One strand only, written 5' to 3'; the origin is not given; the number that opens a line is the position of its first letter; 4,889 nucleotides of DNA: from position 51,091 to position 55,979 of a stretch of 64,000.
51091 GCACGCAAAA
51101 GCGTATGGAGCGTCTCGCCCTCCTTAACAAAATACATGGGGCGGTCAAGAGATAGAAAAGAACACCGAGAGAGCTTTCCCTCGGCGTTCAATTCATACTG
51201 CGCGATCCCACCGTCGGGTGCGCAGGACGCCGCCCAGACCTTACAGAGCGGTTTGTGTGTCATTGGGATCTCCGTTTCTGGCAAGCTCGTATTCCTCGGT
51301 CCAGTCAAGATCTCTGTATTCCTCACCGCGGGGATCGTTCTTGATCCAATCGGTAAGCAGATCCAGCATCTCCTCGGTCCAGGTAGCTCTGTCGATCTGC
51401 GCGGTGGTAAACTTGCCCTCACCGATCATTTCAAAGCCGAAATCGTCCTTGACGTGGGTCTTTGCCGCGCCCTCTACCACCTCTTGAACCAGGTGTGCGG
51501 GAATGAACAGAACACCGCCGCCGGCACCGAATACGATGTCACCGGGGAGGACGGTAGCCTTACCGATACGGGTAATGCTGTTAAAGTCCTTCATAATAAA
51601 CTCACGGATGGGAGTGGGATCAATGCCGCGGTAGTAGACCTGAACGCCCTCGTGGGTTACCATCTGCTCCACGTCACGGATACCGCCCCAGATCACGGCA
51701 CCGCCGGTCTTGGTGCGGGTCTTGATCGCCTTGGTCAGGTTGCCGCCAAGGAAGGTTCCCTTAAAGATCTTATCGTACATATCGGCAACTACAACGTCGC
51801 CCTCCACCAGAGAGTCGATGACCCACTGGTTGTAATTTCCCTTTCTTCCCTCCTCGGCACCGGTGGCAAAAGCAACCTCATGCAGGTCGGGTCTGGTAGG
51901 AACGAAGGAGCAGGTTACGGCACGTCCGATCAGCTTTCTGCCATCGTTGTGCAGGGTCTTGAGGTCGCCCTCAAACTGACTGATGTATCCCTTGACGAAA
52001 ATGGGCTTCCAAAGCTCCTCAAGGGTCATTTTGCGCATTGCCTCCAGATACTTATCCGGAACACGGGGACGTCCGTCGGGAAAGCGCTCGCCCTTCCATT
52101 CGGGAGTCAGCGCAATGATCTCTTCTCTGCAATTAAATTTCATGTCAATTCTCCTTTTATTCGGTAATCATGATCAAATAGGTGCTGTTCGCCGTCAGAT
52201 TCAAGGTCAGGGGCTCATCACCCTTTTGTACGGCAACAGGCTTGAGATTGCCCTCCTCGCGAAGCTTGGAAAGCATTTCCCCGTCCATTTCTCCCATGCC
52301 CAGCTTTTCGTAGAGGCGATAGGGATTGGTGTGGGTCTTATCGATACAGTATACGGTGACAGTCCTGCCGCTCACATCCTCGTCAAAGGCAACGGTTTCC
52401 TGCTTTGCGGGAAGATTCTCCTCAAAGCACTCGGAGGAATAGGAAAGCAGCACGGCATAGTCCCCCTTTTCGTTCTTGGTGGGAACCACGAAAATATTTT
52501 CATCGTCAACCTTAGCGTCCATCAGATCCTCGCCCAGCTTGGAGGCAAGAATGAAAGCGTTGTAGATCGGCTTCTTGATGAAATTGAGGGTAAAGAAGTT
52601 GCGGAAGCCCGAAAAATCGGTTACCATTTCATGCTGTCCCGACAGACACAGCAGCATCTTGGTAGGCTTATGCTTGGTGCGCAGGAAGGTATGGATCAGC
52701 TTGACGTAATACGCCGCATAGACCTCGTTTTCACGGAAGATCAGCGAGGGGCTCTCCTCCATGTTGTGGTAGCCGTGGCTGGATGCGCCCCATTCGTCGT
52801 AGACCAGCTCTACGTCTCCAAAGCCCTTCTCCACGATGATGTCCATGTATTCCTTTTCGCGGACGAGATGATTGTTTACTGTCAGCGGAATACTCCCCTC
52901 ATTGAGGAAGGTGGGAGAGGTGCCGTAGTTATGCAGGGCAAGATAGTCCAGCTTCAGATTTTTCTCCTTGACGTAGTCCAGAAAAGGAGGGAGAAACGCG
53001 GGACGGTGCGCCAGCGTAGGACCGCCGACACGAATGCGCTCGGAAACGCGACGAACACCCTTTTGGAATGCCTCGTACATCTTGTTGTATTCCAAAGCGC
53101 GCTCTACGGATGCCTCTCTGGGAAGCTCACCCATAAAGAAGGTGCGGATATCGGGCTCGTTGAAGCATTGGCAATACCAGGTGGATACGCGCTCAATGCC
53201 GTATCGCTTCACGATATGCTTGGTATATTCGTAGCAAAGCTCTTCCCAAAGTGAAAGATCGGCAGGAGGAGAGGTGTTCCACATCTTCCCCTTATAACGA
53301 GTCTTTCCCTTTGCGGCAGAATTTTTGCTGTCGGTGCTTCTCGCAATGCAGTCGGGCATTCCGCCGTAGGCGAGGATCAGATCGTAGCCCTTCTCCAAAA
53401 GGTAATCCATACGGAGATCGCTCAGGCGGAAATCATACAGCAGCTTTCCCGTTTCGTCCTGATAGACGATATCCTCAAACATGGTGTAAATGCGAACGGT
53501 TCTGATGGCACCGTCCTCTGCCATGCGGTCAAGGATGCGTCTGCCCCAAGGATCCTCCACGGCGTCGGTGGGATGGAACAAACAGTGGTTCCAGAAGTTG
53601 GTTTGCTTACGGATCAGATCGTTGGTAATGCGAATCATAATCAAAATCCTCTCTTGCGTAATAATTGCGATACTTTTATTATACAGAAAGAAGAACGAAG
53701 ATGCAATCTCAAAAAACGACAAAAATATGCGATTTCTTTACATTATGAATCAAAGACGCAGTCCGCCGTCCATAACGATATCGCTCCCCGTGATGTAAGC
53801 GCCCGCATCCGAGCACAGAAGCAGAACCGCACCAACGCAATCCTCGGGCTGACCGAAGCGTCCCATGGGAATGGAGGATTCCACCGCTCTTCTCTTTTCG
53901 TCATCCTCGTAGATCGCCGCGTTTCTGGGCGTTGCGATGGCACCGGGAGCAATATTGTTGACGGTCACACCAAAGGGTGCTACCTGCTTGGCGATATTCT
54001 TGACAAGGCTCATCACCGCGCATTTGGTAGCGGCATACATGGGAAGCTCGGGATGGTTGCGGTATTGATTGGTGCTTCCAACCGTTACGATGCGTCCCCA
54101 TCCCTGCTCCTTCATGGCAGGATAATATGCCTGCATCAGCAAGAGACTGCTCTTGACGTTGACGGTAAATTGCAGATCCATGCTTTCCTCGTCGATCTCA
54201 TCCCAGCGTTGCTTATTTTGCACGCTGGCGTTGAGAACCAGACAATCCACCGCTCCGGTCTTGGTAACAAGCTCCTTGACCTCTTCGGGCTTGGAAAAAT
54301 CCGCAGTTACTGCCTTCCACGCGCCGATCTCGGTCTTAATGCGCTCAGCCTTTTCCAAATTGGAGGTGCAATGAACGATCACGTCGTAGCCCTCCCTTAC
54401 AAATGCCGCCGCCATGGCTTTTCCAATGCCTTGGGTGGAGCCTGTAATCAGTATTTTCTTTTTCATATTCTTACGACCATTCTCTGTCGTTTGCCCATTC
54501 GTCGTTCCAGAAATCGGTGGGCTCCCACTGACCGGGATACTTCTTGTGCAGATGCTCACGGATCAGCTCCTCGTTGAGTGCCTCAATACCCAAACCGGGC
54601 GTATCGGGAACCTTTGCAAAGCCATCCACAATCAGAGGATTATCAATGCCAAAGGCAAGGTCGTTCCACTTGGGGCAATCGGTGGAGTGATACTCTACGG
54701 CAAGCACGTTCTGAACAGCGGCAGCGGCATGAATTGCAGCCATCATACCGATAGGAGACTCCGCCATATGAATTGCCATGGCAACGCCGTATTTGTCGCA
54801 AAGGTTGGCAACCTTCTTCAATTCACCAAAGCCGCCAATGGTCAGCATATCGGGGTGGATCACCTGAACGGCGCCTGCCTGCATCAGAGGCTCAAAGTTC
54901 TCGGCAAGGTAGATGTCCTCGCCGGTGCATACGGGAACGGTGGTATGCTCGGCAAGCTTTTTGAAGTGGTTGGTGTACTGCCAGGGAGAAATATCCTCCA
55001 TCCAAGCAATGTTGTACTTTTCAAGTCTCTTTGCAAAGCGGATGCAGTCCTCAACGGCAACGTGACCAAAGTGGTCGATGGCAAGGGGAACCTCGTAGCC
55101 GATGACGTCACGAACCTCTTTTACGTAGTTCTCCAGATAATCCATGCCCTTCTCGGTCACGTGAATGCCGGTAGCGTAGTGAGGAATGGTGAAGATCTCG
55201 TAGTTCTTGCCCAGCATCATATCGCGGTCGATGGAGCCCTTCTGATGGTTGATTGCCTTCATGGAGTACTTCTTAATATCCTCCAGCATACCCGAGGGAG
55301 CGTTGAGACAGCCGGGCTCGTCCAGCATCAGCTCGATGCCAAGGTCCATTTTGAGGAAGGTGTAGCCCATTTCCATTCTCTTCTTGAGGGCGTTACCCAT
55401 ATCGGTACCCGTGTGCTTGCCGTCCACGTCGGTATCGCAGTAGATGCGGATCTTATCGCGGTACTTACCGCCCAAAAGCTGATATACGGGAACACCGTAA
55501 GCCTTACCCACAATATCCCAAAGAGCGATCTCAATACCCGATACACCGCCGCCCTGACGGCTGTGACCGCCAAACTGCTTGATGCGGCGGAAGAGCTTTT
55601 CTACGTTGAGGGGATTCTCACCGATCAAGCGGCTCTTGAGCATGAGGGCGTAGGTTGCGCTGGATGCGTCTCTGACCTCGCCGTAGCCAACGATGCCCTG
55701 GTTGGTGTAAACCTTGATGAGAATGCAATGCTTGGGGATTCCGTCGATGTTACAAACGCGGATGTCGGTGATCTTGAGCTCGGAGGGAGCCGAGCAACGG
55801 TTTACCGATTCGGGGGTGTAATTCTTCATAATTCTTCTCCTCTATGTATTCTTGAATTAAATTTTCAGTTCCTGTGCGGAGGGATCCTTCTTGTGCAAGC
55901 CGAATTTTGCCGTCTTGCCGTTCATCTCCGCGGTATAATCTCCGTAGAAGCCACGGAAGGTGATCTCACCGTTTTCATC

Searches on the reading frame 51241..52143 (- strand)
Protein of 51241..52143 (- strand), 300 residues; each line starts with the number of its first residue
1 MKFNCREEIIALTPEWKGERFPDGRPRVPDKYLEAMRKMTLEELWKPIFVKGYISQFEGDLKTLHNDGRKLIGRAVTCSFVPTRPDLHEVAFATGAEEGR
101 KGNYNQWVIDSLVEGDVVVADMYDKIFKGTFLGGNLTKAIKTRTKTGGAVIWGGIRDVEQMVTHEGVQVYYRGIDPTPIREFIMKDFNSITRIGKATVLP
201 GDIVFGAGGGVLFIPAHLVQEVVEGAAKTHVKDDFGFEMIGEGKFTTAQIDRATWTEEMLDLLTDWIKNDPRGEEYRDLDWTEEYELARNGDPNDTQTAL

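Call 15: search_protein_families(library=pfam, proteins=[window:51241-52143:-], max_evalue=0.001)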
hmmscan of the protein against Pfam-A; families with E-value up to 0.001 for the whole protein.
window:51241-52143:- (300 aa): 1 family
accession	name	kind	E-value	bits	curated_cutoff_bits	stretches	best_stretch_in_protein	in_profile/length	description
PF03737.21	RraA-like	-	3.4e-13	50.5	24.5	1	58-211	18-150/152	Aldolase/RraA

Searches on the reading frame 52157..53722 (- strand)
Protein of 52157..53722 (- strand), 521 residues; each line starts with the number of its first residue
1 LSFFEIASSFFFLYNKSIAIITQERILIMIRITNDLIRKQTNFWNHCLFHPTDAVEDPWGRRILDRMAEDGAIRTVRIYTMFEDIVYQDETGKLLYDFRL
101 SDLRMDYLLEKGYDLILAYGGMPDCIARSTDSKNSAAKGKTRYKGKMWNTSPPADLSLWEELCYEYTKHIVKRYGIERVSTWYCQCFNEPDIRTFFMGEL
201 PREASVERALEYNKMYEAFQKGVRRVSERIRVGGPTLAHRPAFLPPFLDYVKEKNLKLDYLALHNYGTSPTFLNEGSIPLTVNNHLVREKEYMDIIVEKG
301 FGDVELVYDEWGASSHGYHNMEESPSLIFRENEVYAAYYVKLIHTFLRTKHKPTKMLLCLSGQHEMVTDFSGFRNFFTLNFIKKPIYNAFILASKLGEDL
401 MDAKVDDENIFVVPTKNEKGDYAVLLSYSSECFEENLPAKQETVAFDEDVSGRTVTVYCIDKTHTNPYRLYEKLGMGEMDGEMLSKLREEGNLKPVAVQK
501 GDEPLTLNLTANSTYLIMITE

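Call 15: search_protein_families(library=pfam, proteins=[window:52157-53722:-], max_evalue=0.001)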
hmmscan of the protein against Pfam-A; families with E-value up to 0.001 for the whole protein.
window:52157-53722:- (521 aa): 1 family
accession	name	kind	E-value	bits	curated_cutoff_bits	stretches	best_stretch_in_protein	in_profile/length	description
PF01229.23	Glyco_hydro_39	-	4.1e-41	141.7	26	1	35-478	9-441/472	Glycosyl hydrolases family 39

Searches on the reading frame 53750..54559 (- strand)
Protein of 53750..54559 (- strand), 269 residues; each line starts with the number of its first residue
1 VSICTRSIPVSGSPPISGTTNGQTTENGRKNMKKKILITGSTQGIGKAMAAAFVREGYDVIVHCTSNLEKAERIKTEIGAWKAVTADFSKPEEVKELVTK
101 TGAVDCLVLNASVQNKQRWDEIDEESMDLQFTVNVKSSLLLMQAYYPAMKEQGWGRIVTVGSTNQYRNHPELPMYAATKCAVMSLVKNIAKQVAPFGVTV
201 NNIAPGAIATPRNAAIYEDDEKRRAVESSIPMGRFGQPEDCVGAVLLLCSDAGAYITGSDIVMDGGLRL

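Call 15: search_protein_families(library=pfam, proteins=[window:53750-54559:-], max_evalue=0.001)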
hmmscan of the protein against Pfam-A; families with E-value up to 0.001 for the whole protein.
window:53750-54559:- (269 aa): 6 families
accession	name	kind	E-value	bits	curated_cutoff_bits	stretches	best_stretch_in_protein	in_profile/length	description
PF13561.12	adh_short_C2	-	6e-53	180.3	27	1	42-267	5-235/236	Enoyl-(Acyl carrier protein) reductase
PF00106.31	adh_short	-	1e-46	159.3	26.6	1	34-219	1-193/195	short chain dehydrogenase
PF01370.27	Epimerase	-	3.1e-09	37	20.9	1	36-196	1-163/240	NAD dependent epimerase/dehydratase family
PF08659.16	KR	-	2e-06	28.3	22.6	1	36-192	3-166/180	KR domain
PF13460.12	NAD_binding_10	-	2.2e-05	24.8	27.2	1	40-171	1-107/184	NAD(P)H-binding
PF23441.1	SDR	-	0.00085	19.2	27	0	119-267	107-255/258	SDR-like rossmann domain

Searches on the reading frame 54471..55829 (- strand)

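Call 15: search_protein_families(library=pfam, proteins=[window:54471-55829:-], max_evalue=0.001)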
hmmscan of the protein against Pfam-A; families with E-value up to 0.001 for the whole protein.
window:54471-55829:- (452 aa): 2 families
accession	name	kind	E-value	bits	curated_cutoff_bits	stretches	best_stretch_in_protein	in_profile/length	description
PF13378.12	MR_MLE_C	-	4.9e-47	160.9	29.4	1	224-417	22-215/219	Enolase C-terminal domain-like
PF02746.21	MR_MLE_N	-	2.6e-12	47.4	22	1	35-120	28-117/117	Mandelate racemase / muconate lactonizing enzyme, N-terminal domain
